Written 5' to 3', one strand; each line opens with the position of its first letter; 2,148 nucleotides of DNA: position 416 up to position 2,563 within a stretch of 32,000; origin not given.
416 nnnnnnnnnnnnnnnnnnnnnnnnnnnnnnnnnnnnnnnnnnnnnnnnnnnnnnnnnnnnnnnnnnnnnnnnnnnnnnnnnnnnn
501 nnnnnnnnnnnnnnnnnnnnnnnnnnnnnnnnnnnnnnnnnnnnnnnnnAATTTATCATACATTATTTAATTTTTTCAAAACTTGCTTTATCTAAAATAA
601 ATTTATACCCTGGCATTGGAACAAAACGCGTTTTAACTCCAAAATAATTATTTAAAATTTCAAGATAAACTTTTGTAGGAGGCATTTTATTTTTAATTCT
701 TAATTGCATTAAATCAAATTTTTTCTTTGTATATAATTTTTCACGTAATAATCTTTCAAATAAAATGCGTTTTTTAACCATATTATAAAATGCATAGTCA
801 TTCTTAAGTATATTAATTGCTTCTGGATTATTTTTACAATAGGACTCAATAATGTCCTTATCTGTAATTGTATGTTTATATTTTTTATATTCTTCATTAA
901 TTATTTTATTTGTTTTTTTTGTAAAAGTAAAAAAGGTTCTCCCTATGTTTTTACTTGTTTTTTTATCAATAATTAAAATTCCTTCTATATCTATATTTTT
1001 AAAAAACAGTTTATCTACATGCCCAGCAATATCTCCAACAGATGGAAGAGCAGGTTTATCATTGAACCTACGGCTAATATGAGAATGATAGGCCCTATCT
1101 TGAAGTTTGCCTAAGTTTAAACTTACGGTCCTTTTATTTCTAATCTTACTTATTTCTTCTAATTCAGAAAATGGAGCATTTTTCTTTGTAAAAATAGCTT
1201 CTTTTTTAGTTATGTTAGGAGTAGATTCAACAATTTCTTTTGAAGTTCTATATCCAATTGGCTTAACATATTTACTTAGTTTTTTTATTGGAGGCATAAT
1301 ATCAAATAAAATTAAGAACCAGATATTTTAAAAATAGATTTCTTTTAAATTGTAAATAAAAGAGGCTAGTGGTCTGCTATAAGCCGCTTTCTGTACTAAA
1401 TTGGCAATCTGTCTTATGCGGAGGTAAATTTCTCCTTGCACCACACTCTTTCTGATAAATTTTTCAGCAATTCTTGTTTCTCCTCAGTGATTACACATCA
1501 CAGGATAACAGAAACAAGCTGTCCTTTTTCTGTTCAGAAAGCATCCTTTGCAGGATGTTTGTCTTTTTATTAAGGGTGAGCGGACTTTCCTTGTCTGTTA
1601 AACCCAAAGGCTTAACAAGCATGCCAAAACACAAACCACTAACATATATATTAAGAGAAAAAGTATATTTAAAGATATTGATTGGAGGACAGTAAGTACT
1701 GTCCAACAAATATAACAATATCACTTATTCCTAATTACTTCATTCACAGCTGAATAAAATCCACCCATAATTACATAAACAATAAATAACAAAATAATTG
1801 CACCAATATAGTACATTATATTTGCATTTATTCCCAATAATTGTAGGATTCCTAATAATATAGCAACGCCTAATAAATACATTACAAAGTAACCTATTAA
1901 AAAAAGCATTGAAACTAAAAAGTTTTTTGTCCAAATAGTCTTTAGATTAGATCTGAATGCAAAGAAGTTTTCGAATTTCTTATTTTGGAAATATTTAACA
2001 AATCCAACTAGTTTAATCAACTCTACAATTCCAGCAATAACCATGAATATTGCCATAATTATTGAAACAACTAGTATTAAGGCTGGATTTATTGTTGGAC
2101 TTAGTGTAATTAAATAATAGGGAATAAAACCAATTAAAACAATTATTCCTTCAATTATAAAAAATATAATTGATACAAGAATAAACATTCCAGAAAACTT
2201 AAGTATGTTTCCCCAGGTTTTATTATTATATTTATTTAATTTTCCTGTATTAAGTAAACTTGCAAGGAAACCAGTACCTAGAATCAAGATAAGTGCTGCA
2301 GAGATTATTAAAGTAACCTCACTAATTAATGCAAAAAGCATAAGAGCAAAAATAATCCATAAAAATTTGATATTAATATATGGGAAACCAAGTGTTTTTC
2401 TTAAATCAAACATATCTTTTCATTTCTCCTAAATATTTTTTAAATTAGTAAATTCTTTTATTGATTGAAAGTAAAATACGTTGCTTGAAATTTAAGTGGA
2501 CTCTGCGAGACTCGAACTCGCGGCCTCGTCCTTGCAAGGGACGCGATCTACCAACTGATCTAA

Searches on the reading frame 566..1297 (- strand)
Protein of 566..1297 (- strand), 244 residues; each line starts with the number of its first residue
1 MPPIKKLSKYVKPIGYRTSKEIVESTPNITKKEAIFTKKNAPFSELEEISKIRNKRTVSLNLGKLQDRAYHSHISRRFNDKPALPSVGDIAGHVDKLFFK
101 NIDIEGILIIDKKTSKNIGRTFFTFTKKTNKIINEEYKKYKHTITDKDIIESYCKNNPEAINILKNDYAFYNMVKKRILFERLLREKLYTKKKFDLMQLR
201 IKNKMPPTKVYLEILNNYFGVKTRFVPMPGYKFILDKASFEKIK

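Call 10: search_protein_families(library=pfam, proteins=[window:566-1297:-], max_evalue=10)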
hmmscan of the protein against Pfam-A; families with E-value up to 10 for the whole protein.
window:566-1297:- (244 aa): 2 families
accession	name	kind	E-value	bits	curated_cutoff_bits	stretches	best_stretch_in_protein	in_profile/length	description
PF23449.2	CBM-like_CFAP184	-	0.04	14.6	27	1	112-166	37-94/111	CFAP184 CBM-like domain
PF02672.20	CP12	-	0.087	14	22.7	1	142-161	45-64/70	CP12 domain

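Call 11: search_protein_families(library=ncbifam, proteins=[window:566-1297:-], max_evalue=10)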
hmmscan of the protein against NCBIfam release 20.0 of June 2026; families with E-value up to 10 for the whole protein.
window:566-1297:- (244 aa): 0 families

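Call 19: find_homologous_proteins(query=window:566-1297:-, max_evalue=0.01)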
Query window:566-1297:- (244 aa): 9 proteins with E <= 0.01 among 504 candidates.
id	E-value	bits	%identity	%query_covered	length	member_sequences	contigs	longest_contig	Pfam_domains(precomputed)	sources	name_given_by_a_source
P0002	2.3e-132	458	100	87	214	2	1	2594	-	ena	-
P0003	8.4e-129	446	82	100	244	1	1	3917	-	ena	-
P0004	5.0e-85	303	61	99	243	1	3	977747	-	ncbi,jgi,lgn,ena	-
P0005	1.9e-74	269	56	100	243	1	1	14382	-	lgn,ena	-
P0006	1.8e-58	216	49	96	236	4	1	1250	-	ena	-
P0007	1.2e-41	161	44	95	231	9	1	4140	-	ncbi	-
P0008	1.3e-38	151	42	100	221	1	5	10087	-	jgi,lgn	-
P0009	6.2e-37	146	42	95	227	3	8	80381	-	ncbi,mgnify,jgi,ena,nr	ncbi:MAG TPA: hypothetical protein PKK56_02550 [archaeon]|mgnify:FL=1|jgi:hypothetical protein|nr:hy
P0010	1.3e-32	132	40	95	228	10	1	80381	-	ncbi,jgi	jgi:hypothetical protein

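Call 43: find_related_loci(query=A2, collection=genome_contigs, flank=8000)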
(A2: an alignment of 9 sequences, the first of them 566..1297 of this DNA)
Query A2 (244 aa) in genome_contigs; peptide patterns used: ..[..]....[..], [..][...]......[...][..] (x = any residue, [..] = any of these).
100 stretches matched a pattern; 2 encode a relative of the query (tblastn E <= 1e-3); 2 distinct loci.
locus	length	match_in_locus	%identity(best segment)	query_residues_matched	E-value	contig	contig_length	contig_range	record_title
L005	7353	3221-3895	44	10-242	2e-46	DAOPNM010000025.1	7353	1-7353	MAG TPA_asm: archaeon isolate AMR_MDS_1600 NODE_11210_length_7353_cov_4.990956, whole genome shotgun sequence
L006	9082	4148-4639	30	17-233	1e-5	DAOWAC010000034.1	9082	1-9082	MAG TPA_asm: Chloroflexota bacterium isolate CSMAG_1825 CSMAG_1825_k141_114687_length_9082_cov_11.9729, whole genome sho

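Call 45: find_encoding_contigs(protein=P0004, flank=6000, max_places=3)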
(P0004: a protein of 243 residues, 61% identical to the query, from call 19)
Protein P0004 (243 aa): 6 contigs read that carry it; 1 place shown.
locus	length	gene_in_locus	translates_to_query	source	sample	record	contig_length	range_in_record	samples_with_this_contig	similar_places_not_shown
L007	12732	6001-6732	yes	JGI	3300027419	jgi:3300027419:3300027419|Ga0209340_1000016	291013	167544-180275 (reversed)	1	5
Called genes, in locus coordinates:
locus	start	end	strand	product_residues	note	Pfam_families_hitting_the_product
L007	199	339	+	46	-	-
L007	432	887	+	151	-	PF11969:DcpS_C, PF01230:HIT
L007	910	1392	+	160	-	PF19502:DUF6036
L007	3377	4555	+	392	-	PF07690:MFS_1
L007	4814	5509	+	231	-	-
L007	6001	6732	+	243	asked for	-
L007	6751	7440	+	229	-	-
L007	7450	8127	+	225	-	-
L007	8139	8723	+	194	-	PF00265:TK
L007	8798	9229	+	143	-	-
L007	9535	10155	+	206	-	-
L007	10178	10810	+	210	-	-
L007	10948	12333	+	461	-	PF00270:DEAD, PF04851:ResIII, PF00271:Helicase_C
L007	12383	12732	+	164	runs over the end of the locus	PF03073:TspO_MBR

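Call 65: list_cluster_members(proteins=[P0009, P0010, P0016, P0018, P0034, P0040, P0076, P0083, P0038, P0004])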
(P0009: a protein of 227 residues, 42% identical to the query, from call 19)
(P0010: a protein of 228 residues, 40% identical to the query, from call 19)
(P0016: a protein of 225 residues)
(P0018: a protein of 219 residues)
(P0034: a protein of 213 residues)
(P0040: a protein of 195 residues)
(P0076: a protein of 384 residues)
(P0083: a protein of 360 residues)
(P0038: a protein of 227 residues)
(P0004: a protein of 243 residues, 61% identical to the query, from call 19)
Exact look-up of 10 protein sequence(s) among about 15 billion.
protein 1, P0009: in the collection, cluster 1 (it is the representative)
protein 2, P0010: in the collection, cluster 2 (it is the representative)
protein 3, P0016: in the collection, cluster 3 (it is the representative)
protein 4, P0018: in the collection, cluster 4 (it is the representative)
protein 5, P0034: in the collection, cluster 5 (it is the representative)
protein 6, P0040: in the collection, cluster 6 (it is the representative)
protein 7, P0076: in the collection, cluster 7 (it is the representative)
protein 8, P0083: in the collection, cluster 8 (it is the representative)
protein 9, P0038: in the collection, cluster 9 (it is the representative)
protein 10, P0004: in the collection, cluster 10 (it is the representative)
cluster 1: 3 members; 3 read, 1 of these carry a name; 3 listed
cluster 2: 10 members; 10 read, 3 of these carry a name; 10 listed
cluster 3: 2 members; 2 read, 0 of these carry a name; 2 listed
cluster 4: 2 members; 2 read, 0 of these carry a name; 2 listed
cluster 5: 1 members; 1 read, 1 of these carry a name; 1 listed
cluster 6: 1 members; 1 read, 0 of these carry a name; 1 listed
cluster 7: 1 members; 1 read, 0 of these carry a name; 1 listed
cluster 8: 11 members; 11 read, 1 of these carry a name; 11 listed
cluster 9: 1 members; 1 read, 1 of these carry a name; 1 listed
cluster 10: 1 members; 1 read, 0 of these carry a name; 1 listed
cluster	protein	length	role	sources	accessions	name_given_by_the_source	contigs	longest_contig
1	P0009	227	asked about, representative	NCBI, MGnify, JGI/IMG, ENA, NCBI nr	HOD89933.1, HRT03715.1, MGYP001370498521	MAG TPA: hypothetical protein PKK56_02550 [archaeon] | FL=1 | hypothetical protein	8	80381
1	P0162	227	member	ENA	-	-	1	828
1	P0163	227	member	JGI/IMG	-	-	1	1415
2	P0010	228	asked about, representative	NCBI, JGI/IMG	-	hypothetical protein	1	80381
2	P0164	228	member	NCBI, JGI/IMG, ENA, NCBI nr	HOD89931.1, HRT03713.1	MAG TPA: hypothetical protein PKK56_02540 [archaeon] | hypothetical protein [archaeon]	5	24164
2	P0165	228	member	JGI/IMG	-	hypothetical protein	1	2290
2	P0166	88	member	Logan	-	-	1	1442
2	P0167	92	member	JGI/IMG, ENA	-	-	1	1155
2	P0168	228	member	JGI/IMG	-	-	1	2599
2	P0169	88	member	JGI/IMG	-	-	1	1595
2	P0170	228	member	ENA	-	-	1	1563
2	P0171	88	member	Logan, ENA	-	-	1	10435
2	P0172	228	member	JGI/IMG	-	-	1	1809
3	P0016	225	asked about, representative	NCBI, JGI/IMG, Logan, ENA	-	-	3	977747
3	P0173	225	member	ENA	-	-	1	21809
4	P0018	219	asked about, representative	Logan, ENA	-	-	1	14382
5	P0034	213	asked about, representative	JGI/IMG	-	hypothetical protein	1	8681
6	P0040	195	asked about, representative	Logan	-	-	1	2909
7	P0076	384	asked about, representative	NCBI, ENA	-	-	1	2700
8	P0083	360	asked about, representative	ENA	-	-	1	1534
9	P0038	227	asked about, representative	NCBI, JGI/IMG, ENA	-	hypothetical protein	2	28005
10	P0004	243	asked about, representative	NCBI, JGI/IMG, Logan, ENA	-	-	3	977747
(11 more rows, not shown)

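Call 73: search_protein_families(library=pfam, proteins=[L005:57-464:+, L005:3920-4348:+, L005:4587-5186:-, L005:5333-5905:-, L005:6028-6591:-, L005:6671-7030:-, L006:620-1459:-, L006:1489-3477:-, L006:3578-3904:-, L006:5025-5552:-], max_evalue=0.001)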
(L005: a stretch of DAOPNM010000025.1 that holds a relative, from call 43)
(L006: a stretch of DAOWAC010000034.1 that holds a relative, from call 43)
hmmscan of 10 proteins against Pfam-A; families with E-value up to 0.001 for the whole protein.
L005:57-464:+ (136 aa): 1 family
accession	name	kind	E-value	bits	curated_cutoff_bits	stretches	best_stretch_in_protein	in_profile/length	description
PF12327.13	FtsZ_C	-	1.9e-27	95.9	27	1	5-99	1-95/95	FtsZ family, C-terminal domain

L005:3920-4348:+ (143 aa): 1 family
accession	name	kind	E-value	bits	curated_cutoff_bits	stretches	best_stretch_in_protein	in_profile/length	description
PF10869.13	DUF2666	-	7e-07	30.1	23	1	2-64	1-61/135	Domain of unknown function (DUF2666)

L005:4587-5186:- (200 aa): 0 families

L005:5333-5905:- (191 aa): 4 families
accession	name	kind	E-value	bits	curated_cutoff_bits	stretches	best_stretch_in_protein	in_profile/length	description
PF13673.13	Acetyltransf_10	-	3.8e-08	33.8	23.6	1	48-130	8-90/128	Acetyltransferase (GNAT) domain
PF00583.31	Acetyltransf_1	-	1.4e-06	29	20.7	1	49-130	12-96/116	Acetyltransferase (GNAT) family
PF13508.13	Acetyltransf_7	-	3.2e-05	24.6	27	1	69-127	4-62/84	Acetyltransferase (GNAT) domain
PF14542.12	Acetyltransf_CG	-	9.2e-05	22.9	30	1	78-128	10-61/80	GCN5-related N-acetyl-transferase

L005:6028-6591:- (188 aa): 4 families
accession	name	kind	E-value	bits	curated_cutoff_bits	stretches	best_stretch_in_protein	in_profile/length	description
PF13673.13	Acetyltransf_10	-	1.6e-10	41.5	23.6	1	39-128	5-91/128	Acetyltransferase (GNAT) domain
PF00583.31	Acetyltransf_1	-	5.2e-07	30.4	20.7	1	52-120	18-91/116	Acetyltransferase (GNAT) family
PF13508.13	Acetyltransf_7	-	2.6e-05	25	27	1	66-122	4-60/84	Acetyltransferase (GNAT) domain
PF14542.12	Acetyltransf_CG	-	7.6e-05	23.2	30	1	68-129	2-65/80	GCN5-related N-acetyl-transferase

L005:6671-7030:- (120 aa): 0 families

L006:620-1459:- (280 aa): 2 families
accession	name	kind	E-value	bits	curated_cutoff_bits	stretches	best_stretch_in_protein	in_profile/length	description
PF01163.29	RIO1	-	8.5e-55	185.7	22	1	87-266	2-183/187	RIO domain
PF03109.22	ABC1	-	0.00064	19.4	22.9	0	162-235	141-215/244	ABC1 atypical kinase-like domain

L006:1489-3477:- (663 aa): 1 family
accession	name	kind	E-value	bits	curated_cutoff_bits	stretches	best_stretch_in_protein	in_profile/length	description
PF09826.15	Beta_propel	-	1.3e-162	542.6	22.4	1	107-652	1-494/495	Beta propeller domain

L006:3578-3904:- (109 aa): 1 family
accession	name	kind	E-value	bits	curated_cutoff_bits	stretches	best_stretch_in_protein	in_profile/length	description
PF01176.25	eIF-1a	-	3e-22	78.5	30.2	1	28-89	2-64/64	Translation initiation factor 1A / IF-1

L006:5025-5552:- (176 aa): 1 family
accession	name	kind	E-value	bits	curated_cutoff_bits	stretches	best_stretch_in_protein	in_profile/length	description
PF01873.23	eIF-5_eIF-2B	-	1.6e-36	125.2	27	1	58-169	4-116/117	Domain found in IF2B/IF5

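Call 74: search_protein_families(library=pfam, proteins=[L006:5516-6061:+, L006:6355-7200:-, L006:7232-9052:-, L007:4814-5506:+, L007:8798-9226:+, L007:9535-10152:+, L007:10178-10807:+, L007:910-1389:+], max_evalue=0.001)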
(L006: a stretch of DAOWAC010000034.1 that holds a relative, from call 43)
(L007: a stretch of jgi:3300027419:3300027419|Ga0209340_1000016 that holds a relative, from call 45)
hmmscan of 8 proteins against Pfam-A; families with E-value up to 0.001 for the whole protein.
L006:5516-6061:+ (182 aa): 1 family
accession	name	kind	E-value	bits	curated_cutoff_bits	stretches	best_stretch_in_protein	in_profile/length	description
PF09335.16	VTT_dom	-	9e-16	58.9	33.9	1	54-168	8-123/123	VTT domain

L006:6355-7200:- (282 aa): 1 family
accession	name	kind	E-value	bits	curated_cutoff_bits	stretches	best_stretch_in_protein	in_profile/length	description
PF06550.16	SPP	-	9.4e-20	71.7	23.9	1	19-263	3-266/283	Signal-peptide peptidase, presenilin aspartyl protease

L006:7232-9052:- (607 aa): 6 families
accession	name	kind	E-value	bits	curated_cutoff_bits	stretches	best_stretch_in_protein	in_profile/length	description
PF00493.29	MCM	-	2.2e-90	302.1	23.3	1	173-396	2-224/224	MCM P-loop domain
PF17207.9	MCM_OB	-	3.3e-27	95.2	24.8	1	14-137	2-124/126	MCM OB domain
PF17855.7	MCM_lid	-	7.7e-25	87.6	27.4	1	431-515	1-87/87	MCM AAA-lid domain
PF01078.27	Mg_chelatase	-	1.8e-10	41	20.3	1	280-346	93-159/207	Magnesium chelatase, subunit ChlI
PF07728.20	AAA_5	-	2.7e-07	31.1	22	1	230-348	1-127/139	AAA domain (dynein-related subfamily)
PF00158.32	Sigma54_activat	-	2.3e-06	27.9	20.2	1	223-354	17-152/168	Sigma-54 interaction domain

L007:4814-5506:+ (231 aa): 0 families

L007:8798-9226:+ (143 aa): 1 family
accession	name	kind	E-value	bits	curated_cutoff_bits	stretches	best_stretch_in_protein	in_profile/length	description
PF10869.13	DUF2666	-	7.1e-05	23.5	23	1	2-61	1-58/135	Domain of unknown function (DUF2666)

L007:9535-10152:+ (206 aa): 0 families

L007:10178-10807:+ (210 aa): 0 families

L007:910-1389:+ (160 aa): 1 family
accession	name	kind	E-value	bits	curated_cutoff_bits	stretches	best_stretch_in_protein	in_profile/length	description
PF19502.5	DUF6036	-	6.9e-09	36.1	23.6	1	19-152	17-156/164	Nucleotidyltransferase of unknown function (DUF6036)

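Call 81: search_dna_similar(query=window:566-1297:-, collection=phages, mode=protein, max_evalue=0.01, max_rows=10)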
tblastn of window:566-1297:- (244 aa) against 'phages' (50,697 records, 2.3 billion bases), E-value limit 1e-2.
No match.

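Call 82: search_protein_families(library=phrogs, proteins=[window:566-1297:-], max_evalue=0.1)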
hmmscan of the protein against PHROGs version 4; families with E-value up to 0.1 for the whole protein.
window:566-1297:- (244 aa): 1 family
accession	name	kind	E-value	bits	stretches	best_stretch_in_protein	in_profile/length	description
phrog_35048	-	unknown function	0.049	14.4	1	153-218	13-73/184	-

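Call 83: search_protein_families(library=padloc, proteins=[window:566-1297:-], max_evalue=0.1)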
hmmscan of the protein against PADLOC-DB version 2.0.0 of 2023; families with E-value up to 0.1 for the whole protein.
window:566-1297:- (244 aa): 0 families

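Call 85: find_related_loci(query=A2, collection=viral_contigs, flank=6000)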
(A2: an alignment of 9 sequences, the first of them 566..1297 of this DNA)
Query A2 (244 aa) in viral_contigs; peptide patterns used: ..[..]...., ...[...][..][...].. (x = any residue, [..] = any of these).
26 stretches matched a pattern, but none encodes a relative of the query by tblastn (E <= 1e-3).

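Call 87: find_related_loci(query=A2, collection=metagenome_contigs, flank=6000)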
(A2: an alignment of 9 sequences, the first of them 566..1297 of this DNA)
Query A2 (244 aa) in metagenome_contigs; peptide patterns used: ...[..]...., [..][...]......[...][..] (x = any residue, [..] = any of these).
141 stretches matched a pattern; 15 encode a relative of the query (tblastn E <= 1e-3); 14 distinct loci.
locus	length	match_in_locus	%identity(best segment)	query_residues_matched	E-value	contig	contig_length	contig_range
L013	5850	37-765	56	1-244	4e-81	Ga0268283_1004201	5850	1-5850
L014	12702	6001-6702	49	10-244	6e-64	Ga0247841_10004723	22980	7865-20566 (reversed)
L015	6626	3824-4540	48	10-242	1e-61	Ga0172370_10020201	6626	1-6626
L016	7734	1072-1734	42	1-244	2e-48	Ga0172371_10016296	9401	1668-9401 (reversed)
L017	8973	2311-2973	42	1-244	2e-48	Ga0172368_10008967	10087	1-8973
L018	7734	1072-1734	42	1-244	2e-48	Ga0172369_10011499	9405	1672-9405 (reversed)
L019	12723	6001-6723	61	1-242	2e-91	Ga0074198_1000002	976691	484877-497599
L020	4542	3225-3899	44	10-242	4e-46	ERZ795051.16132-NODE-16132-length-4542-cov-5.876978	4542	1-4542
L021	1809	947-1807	41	10-242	7e-41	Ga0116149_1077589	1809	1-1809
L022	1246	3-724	42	10-242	8e-23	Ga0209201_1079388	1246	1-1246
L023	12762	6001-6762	29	16-242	5e-21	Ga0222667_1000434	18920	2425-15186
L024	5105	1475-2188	28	1-244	3e-9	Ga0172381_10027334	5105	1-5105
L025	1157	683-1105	26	71-244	1e-5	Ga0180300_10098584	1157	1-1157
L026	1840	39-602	26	18-237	5e-5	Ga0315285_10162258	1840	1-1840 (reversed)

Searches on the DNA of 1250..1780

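Call 91: search_rna_families(source=window, start=1250, end=1780, threshold=evalue, max_evalue=1)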
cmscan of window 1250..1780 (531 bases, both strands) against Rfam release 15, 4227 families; matches with E-value up to 1: 5.
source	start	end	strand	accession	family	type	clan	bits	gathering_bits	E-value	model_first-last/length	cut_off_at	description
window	1364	1640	-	RF00010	RNaseP_bact_a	Gene; ribozyme;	CL00002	48.6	100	5.1e-14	1-367/367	no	Bacterial RNase P class A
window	1507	1573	+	RF02362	Yfr10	Gene; sRNA;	-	30.6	43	0.012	1-78/78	no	Cyanobacterial functional RNA 10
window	1270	1328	-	RF00522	PreQ1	Cis-reg; riboswitch;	-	20.6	39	0.086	1-45/45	no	PreQ1 (pre queuosine) riboswitch aptamer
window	1596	1704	-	RF01828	SprD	Gene; sRNA;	-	18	100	0.22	1-142/142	no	Small pathogenicity island RNA D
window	1548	1748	-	RF01295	SCARNA7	Gene; snRNA; snoRNA; scaRNA;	-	12.4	65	0.7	1-330/330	no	Small Cajal body-specific RNA 7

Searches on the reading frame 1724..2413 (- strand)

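Call 13: search_protein_families(library=pfam, proteins=[window:1724-2413:-], max_evalue=0.001)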
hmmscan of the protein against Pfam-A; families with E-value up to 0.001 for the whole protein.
window:1724-2413:- (230 aa): 1 family
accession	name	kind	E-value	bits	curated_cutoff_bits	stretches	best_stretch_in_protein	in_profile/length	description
PF13197.11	DUF4013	-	0.00038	20.8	26.9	1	35-185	5-166/168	Protein of unknown function (DUF4013)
